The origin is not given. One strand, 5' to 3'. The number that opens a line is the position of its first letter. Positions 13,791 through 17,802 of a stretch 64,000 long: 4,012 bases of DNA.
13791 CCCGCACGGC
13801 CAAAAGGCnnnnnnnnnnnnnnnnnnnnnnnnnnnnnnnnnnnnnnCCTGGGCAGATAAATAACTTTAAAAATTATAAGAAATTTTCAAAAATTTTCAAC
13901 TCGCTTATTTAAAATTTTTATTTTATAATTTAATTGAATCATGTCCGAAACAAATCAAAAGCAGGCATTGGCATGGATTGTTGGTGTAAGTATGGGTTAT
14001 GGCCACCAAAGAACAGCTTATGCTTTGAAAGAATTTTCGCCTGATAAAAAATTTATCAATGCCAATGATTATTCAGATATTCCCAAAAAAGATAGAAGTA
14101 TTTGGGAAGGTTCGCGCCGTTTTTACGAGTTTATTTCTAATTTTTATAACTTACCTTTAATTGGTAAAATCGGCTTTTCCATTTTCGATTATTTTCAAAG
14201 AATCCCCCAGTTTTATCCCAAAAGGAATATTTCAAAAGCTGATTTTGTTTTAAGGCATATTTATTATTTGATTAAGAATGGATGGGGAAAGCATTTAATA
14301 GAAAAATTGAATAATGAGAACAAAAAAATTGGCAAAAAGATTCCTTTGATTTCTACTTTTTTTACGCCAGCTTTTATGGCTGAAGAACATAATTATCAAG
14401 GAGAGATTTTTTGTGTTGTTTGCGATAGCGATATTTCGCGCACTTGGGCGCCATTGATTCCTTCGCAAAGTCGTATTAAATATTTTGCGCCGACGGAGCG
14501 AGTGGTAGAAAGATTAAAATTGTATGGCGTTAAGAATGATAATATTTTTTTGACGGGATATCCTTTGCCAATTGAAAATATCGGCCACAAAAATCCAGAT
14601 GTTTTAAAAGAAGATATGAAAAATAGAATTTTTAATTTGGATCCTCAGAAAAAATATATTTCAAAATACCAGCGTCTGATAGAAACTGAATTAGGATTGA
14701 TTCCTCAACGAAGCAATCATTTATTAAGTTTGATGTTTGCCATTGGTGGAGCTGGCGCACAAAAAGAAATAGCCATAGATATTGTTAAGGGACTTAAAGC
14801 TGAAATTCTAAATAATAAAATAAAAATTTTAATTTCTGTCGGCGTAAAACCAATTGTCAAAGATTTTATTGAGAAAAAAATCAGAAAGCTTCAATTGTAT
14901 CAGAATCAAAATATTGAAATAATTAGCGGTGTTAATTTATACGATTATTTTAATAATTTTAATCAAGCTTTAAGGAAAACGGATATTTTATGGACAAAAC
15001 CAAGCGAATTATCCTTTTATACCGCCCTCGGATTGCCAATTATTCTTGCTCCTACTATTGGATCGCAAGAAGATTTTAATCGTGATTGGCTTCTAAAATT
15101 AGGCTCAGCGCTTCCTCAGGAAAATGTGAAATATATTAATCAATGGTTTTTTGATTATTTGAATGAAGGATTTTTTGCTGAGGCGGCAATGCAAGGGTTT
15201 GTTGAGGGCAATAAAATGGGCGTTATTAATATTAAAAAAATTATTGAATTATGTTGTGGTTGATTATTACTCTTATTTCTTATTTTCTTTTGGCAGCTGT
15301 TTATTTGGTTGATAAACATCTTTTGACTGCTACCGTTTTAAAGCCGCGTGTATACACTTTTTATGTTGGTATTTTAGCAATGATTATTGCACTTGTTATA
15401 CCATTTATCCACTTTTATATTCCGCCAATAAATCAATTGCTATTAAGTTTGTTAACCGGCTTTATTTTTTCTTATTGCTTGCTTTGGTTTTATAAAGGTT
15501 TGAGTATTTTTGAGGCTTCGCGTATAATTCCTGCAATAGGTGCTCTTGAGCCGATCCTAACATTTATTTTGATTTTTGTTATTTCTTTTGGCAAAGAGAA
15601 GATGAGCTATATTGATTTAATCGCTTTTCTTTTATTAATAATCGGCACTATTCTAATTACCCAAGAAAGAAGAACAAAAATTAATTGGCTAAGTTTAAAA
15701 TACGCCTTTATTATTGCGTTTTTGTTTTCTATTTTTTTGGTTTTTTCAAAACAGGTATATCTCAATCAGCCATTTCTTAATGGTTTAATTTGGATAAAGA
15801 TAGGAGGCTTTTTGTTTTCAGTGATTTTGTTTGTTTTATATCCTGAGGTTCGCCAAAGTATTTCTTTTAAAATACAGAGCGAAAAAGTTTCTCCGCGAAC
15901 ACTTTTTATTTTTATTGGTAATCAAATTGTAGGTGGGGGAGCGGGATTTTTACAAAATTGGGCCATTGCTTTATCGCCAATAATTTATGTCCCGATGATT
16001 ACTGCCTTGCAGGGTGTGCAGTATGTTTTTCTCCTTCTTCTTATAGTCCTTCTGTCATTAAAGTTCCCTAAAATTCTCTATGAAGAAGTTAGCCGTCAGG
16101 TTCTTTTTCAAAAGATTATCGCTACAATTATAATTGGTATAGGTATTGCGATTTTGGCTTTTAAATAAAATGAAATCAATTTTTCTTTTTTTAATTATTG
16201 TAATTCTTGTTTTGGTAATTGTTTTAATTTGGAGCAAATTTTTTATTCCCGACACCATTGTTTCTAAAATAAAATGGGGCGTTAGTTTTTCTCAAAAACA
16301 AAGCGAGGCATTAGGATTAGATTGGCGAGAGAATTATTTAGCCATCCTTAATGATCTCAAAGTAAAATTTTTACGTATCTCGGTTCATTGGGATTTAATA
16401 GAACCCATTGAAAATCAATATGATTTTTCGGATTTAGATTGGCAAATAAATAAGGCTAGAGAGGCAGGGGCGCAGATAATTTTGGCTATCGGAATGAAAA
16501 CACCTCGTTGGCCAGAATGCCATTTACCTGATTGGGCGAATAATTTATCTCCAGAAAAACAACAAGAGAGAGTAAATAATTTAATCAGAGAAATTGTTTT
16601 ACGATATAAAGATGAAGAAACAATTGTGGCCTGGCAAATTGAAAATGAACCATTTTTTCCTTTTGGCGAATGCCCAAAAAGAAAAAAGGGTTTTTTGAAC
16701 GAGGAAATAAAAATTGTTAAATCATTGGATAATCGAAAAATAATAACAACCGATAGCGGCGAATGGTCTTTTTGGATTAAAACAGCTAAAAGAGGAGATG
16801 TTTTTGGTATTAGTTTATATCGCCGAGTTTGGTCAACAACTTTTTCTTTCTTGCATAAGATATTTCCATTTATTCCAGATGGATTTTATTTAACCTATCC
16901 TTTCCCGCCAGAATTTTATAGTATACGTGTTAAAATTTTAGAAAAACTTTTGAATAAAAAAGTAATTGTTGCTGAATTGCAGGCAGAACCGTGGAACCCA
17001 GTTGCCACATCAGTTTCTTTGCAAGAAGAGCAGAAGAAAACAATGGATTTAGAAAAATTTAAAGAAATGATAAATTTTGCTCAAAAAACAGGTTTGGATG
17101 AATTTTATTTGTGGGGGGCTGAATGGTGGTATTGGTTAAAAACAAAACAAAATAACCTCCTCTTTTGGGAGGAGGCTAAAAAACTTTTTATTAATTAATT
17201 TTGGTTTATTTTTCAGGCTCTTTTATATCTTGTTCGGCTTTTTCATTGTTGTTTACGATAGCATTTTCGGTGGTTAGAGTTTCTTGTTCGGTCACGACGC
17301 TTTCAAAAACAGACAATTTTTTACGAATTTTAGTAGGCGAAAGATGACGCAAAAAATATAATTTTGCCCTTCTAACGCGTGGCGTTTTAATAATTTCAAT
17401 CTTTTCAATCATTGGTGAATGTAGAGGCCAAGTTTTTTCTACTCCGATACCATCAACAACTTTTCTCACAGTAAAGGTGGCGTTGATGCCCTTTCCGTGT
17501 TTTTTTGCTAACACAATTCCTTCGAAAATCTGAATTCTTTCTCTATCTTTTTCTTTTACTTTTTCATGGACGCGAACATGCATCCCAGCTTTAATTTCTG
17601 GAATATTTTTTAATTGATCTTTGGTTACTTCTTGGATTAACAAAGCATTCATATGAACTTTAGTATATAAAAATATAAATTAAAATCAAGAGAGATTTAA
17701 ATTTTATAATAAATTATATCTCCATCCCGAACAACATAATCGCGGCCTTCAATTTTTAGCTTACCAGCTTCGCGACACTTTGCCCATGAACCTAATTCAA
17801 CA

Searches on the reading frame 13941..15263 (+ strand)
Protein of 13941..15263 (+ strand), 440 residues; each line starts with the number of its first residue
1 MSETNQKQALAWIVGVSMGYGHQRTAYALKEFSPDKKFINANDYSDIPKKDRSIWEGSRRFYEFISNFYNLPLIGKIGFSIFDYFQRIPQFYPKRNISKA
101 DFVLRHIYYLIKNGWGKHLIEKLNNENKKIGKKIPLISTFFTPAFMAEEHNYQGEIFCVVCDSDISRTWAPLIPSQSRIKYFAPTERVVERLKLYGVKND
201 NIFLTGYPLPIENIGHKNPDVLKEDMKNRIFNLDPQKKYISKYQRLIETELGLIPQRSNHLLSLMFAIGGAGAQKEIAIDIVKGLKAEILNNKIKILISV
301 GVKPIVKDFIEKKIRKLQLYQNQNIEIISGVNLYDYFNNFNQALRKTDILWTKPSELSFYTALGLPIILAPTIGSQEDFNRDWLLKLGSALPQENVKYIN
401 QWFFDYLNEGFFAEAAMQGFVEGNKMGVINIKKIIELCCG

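Call 34: search_protein_families(library=pfam, proteins=[window:13941-15263:+], max_evalue=0.000001)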
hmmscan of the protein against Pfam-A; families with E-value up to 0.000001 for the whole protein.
window:13941-15263:+ (440 aa): 1 family
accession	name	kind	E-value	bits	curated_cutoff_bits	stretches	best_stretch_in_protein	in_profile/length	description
PF22053.2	DUF6938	-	7.8e-14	52.3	27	1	261-331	37-107/236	Domain of unknown function (DUF6938)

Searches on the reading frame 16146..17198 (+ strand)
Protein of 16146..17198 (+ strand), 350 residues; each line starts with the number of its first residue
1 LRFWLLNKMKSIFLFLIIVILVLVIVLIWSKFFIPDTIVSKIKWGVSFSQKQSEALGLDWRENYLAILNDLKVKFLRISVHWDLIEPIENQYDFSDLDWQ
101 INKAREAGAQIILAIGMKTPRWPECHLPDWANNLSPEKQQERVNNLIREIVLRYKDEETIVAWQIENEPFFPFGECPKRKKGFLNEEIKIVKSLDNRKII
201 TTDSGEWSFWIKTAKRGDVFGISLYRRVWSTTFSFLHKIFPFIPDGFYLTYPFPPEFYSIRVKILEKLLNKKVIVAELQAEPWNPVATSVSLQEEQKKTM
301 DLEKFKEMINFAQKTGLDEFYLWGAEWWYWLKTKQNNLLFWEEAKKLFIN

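Call 34: search_protein_families(library=pfam, proteins=[window:16146-17198:+], max_evalue=0.000001)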
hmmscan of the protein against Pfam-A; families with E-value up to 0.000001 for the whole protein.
window:16146-17198:+ (350 aa): 2 families
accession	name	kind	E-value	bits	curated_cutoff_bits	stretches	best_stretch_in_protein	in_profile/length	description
PF02449.21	Glyco_hydro_42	-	3.2e-11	43.7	21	0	65-129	16-82/376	Beta-galactosidase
PF00331.26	Glyco_hydro_10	-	8.1e-07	29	22.1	1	80-174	45-134/311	Glycosyl hydrolase family 10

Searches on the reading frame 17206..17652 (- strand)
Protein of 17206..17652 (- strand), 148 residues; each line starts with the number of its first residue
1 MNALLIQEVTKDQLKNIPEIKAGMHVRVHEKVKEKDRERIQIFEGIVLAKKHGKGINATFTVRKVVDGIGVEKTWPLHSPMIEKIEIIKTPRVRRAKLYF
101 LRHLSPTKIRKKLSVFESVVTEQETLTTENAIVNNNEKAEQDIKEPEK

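Call 34: search_protein_families(library=pfam, proteins=[window:17206-17652:-], max_evalue=0.000001)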
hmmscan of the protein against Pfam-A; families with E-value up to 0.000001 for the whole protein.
window:17206-17652:- (148 aa): 1 family
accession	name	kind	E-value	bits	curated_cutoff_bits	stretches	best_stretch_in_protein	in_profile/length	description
PF01245.26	Ribosomal_L19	-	4.6e-38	130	22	1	5-110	2-107/111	Ribosomal protein L19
